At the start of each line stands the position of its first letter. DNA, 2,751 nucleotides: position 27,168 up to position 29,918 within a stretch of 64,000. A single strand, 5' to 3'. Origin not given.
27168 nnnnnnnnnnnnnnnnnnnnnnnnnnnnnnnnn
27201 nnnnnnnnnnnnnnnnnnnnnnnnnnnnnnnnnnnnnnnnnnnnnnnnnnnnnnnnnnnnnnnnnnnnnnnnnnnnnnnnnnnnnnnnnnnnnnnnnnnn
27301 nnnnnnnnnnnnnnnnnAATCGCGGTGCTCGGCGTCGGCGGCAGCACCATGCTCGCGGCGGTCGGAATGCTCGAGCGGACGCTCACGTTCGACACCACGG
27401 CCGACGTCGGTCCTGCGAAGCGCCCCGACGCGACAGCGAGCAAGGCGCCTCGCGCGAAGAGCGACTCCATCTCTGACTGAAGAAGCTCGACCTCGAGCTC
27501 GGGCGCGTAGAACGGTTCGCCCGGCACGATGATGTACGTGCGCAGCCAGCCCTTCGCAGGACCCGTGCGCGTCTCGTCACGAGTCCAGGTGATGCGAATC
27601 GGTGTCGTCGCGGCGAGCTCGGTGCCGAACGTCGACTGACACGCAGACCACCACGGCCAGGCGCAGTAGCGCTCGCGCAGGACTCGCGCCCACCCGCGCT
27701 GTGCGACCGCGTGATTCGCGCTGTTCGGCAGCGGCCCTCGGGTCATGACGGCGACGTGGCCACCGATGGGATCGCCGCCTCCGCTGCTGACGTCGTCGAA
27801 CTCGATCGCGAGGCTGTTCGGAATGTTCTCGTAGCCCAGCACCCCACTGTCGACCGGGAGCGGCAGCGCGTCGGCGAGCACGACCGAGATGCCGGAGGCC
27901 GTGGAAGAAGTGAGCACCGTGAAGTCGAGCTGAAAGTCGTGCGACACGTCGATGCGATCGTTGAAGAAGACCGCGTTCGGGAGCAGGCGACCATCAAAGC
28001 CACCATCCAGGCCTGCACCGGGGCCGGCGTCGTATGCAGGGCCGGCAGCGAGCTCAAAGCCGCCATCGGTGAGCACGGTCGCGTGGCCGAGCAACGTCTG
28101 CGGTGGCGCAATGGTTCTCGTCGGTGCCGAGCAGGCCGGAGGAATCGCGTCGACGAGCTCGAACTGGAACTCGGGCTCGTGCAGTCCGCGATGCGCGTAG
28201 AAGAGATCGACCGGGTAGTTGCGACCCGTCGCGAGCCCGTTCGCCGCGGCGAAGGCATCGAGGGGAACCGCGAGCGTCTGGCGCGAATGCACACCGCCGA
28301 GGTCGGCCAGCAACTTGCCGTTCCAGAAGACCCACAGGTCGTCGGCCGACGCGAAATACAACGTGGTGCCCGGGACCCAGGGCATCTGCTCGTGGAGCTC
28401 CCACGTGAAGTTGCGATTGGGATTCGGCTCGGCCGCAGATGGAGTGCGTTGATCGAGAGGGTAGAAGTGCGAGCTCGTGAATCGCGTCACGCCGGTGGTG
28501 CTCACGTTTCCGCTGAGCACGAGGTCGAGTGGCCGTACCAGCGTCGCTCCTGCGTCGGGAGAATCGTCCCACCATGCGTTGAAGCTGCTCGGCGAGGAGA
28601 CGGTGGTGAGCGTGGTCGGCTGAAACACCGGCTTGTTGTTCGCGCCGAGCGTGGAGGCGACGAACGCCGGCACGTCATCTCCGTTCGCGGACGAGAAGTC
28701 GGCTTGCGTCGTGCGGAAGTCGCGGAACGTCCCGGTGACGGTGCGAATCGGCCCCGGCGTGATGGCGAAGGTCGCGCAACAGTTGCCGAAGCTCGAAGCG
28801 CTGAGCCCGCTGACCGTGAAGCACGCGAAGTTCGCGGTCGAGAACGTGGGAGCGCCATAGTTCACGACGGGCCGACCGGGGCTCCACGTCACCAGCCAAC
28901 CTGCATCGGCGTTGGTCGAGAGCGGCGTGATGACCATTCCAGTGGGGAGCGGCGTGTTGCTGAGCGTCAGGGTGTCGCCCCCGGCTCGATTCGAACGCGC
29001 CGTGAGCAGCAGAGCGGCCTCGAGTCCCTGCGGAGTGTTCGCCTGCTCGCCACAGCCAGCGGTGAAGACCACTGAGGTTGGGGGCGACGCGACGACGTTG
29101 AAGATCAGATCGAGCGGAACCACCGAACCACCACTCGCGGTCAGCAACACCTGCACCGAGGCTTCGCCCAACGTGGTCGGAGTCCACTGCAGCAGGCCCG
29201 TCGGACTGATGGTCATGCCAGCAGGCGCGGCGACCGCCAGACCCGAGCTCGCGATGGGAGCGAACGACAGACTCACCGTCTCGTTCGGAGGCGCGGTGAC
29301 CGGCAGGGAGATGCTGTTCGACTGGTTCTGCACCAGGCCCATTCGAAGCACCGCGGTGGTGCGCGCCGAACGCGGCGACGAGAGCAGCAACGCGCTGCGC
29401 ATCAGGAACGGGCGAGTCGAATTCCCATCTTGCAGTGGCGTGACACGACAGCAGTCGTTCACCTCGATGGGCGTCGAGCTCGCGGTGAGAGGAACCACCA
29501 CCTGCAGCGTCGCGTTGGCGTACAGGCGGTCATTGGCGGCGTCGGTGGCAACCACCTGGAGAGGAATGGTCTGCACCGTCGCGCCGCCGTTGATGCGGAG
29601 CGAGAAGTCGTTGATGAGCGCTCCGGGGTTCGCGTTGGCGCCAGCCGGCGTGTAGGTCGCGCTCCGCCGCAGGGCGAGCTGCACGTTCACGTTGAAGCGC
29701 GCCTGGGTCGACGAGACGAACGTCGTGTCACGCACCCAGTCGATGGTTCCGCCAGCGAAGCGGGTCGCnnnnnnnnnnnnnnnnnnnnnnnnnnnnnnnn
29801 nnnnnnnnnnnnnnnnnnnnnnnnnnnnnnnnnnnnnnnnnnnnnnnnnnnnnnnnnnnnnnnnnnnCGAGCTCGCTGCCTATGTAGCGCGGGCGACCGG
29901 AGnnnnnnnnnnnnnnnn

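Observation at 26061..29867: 1268-aa PA14/fibro-slime + 9x Myxococcus Cys-rich repeat protein with a GCGC...RRRRS (MYXO-CTERM-like) tail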

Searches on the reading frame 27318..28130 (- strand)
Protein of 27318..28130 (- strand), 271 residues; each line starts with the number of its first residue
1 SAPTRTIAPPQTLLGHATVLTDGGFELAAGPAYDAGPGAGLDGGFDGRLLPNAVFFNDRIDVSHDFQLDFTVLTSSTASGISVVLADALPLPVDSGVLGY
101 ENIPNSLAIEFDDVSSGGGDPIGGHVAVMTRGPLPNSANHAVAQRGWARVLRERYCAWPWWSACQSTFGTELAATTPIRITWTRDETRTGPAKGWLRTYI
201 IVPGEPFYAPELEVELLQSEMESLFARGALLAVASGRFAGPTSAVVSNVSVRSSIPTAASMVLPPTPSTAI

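Call 37: search_protein_families(library=pfam, proteins=[window:27318-28130:-], max_evalue=10)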
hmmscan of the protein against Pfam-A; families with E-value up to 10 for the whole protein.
window:27318-28130:- (271 aa): 1 family
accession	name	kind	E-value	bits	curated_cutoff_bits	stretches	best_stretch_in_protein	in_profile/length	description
PF18483.9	Lectin_L-type_dom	-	0.0038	17.6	78.3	1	54-132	38-128/215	Legume lectin beta-barrel domain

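Call 83: search_solved_structures(query=window:27318-28130:-, max_evalue=10, show_alignments=4)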
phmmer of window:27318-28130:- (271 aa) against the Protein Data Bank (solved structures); distinct sequences matched with E-value up to 10: 9.
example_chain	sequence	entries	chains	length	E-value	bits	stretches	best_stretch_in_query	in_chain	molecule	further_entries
1fny_A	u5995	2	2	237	0.1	15.1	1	75-129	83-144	BARK AGGLUTININ I,POLYPEPTIDE A | BARK AGGLUTININ I, POLYPEPTIDE A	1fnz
1nco_A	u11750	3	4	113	0.11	15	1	2-45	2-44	HOLO-NEOCARZINOSTATIN | NEOCARZINOSTATIN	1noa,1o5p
1j5h_A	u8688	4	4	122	0.13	14.8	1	2-45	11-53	Apo-Neocarzinostatin | PROTEIN (Apo-Neocarzinostatin) | Neocarzinostatin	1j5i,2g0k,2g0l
2rjm_A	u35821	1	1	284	0.68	12.4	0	166-198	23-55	Titin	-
2rik_A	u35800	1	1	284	0.7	12.4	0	166-198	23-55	Titin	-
1akw_A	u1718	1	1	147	0.75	12.3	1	17-83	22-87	FLAVODOXIN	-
6a4z_A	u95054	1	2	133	0.97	11.9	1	67-129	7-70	ChaP protein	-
1azl_A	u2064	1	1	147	1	11.8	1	17-83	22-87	FLAVODOXIN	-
1akr_A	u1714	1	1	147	1.4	11.4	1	17-83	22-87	FLAVODOXIN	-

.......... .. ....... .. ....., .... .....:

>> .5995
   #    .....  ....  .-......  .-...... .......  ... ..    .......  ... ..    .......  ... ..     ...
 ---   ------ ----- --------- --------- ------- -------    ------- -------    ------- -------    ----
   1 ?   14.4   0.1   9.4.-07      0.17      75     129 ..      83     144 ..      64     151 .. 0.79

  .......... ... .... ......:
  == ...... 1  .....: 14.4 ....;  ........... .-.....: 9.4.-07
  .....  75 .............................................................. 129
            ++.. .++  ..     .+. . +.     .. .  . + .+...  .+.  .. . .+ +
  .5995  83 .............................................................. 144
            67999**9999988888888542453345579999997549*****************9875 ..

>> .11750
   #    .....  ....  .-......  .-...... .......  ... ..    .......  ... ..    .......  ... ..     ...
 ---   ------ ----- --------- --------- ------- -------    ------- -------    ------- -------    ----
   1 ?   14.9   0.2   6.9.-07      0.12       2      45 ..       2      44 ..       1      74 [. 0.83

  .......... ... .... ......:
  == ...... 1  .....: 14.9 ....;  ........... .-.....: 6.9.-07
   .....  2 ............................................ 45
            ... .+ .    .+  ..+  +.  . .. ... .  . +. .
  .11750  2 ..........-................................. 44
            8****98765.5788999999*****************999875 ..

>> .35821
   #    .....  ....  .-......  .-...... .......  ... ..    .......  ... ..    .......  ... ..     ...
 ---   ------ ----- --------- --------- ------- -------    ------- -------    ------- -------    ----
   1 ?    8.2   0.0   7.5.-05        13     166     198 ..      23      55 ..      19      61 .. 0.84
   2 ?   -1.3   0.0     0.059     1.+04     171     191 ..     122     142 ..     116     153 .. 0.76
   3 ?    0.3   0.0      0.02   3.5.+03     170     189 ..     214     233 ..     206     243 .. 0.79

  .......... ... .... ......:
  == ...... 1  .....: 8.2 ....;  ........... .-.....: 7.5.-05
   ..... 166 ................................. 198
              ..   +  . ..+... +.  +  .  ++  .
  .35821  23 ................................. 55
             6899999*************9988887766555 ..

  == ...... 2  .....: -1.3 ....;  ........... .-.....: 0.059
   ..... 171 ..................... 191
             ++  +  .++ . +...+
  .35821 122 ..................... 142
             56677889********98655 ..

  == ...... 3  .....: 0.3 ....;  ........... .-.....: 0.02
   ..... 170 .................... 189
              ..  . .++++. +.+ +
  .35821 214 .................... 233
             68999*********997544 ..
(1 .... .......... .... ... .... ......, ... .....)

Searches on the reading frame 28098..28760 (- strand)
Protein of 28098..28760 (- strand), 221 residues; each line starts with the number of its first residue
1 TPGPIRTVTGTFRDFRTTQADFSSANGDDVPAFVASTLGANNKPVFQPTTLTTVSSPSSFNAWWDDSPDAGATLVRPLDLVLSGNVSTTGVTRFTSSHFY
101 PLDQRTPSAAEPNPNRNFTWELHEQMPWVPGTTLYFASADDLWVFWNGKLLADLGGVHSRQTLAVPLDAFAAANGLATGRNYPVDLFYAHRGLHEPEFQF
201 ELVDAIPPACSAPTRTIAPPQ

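Call 37: search_protein_families(library=pfam, proteins=[window:28098-28760:-], max_evalue=10)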
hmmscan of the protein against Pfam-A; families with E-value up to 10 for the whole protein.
window:28098-28760:- (221 aa): 1 family
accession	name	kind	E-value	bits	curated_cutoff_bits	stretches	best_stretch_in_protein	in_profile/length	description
PF07691.17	PA14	-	0.023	15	24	1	133-193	63-123/147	PA14 domain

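Call 89: search_solved_structures(query=A4, max_evalue=10, show_alignments=3)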
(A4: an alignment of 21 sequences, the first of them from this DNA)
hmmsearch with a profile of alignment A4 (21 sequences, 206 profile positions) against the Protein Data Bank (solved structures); distinct sequences matched with E-value up to 10: 1.
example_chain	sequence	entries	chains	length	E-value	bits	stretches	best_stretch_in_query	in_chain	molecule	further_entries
2gs8_A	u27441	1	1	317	0.081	16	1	26-87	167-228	mevalonate pyrophosphate decarboxylase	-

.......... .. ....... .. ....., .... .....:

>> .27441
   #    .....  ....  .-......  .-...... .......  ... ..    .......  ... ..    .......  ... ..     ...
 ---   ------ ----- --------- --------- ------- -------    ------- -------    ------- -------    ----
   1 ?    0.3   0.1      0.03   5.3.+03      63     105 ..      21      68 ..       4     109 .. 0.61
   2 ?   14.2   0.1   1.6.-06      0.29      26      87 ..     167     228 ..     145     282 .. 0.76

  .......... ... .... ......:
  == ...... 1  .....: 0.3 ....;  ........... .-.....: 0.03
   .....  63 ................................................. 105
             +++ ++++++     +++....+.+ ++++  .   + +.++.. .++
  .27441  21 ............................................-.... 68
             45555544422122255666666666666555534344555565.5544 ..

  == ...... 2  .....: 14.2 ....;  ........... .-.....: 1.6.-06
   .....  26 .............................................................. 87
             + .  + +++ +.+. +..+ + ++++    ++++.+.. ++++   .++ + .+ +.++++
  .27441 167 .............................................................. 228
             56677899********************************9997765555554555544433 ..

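Call 90: search_protein_families(library=pfam, alignment_id=A4, max_evalue=0.01)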
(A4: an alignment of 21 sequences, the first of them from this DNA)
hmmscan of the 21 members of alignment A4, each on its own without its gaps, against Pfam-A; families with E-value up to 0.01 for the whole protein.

A. member 1, seq(207 aa): 0 families

B. families by the number of members that match (of 21 scanned): 1 family
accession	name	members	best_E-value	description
PF07691.17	PA14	15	1.9e-07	PA14 domain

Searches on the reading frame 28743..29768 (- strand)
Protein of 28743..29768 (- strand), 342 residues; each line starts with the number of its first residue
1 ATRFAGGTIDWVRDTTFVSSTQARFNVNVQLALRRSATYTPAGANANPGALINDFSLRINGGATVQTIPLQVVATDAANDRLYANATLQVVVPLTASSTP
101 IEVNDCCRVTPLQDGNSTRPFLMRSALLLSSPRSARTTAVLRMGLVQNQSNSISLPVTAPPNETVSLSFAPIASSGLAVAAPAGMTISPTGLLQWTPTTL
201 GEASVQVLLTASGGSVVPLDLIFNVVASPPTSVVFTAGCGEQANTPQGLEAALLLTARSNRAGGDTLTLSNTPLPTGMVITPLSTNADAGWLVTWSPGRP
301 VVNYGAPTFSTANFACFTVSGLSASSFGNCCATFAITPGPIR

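Call 37: search_protein_families(library=pfam, proteins=[window:28743-29768:-], max_evalue=10)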
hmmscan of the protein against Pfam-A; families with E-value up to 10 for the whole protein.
window:28743-29768:- (342 aa): 2 families
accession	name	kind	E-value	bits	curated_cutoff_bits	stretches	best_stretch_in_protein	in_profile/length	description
PF05345.18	He_PIG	-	3.5e-07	31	24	2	147-214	15-84/96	Putative Ig domain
PF24908.1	Ig_SIBA-E_2nd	-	4.1e-05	24.1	27.8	1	146-229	11-92/117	Integrin beta-like protein A-E, second Ig-like domain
